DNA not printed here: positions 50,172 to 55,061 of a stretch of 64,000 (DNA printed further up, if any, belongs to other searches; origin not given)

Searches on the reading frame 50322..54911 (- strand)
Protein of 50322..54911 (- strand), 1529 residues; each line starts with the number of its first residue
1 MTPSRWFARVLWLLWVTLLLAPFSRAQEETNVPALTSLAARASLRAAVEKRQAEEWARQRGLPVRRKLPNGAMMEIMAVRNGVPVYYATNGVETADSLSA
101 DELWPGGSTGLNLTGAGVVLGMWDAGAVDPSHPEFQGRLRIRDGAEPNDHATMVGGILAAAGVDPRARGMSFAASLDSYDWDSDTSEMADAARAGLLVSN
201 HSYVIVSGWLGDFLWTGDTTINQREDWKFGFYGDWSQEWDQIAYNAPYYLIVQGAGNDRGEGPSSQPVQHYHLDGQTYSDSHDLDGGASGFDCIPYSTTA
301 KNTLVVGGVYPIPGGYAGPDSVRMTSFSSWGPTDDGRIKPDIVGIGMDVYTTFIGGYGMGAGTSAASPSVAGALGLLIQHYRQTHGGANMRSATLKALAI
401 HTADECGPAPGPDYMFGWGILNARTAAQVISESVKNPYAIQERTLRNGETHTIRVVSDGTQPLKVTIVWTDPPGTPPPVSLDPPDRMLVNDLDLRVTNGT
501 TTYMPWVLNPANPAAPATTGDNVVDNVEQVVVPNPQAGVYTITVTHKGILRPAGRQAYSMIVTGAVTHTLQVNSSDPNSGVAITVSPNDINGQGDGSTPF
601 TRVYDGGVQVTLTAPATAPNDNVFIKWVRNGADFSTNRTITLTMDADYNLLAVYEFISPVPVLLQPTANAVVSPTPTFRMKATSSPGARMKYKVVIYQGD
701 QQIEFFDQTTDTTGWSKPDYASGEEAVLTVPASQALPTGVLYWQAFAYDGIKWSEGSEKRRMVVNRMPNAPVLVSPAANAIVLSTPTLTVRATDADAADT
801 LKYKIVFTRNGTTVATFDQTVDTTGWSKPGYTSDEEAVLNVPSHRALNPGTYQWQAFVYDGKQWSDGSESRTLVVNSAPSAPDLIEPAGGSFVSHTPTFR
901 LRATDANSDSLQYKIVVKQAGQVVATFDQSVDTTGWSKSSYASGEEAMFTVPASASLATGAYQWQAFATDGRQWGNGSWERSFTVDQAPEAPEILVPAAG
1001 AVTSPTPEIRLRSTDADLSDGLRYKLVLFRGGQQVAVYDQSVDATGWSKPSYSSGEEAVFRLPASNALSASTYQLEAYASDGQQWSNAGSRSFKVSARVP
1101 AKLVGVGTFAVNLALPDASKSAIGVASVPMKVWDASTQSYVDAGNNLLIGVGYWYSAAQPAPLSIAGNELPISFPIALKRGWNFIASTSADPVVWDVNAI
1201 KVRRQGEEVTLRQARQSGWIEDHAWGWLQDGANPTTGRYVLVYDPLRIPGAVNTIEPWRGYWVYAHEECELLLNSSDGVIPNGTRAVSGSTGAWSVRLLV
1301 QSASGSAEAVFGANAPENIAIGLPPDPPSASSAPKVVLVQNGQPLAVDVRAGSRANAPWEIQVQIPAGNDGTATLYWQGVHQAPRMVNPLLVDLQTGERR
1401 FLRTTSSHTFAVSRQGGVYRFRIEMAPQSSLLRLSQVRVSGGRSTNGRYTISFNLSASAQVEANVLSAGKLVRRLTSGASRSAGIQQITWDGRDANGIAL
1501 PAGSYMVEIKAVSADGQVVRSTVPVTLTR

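Call 30: search_protein_families(library=pfam, proteins=[window:50322-54911:-], max_evalue=0.0001)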
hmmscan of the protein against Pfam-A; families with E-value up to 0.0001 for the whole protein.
window:50322-54911:- (1529 aa): 3 families
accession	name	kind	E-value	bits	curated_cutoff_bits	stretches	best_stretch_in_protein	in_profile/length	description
PF00082.27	Peptidase_S8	-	2.6e-25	89.8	21.8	1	115-419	1-288/288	Subtilase family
PF13860.13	FlgD_ig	-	1.8e-10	41.1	27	1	1449-1514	12-78/79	FlgD Ig-like domain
PF10029.15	DUF2271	-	1.8e-05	24.9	27.3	1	1477-1528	68-119/136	Predicted periplasmic protein (DUF2271)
